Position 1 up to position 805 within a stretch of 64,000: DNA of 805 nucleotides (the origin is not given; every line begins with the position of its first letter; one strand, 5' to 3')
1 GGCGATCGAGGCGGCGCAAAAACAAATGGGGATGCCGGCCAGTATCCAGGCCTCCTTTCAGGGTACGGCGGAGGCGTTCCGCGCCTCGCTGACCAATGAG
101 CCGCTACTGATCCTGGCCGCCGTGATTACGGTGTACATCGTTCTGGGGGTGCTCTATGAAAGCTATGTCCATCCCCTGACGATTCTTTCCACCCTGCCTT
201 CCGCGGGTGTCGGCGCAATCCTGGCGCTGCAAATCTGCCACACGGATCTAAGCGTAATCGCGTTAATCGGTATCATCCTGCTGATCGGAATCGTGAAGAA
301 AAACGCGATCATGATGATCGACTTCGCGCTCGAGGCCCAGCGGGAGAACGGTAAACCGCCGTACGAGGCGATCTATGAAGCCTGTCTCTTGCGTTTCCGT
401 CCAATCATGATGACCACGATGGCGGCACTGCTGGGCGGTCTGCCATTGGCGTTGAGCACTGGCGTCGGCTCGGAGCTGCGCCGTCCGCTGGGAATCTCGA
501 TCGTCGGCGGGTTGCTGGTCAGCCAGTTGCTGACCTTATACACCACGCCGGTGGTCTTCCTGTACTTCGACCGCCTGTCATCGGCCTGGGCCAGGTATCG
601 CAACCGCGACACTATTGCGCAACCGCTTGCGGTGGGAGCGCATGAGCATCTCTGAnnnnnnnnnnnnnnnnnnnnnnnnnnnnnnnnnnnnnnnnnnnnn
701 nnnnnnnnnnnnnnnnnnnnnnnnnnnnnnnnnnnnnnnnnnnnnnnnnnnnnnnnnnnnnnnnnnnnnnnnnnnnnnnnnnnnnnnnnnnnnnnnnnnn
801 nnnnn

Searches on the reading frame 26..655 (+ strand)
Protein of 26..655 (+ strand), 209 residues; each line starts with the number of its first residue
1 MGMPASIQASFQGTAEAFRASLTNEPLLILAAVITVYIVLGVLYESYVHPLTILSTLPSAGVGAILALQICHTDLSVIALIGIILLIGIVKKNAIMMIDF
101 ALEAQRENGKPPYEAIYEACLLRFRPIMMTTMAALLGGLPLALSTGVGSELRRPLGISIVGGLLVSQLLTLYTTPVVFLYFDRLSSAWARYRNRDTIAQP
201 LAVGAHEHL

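Call 61: find_encoding_contigs(protein=window:26-655:+, flank=10000, max_places=10)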
Protein window:26-655:+ (209 aa): no gene with exactly this product is on record in the collection.
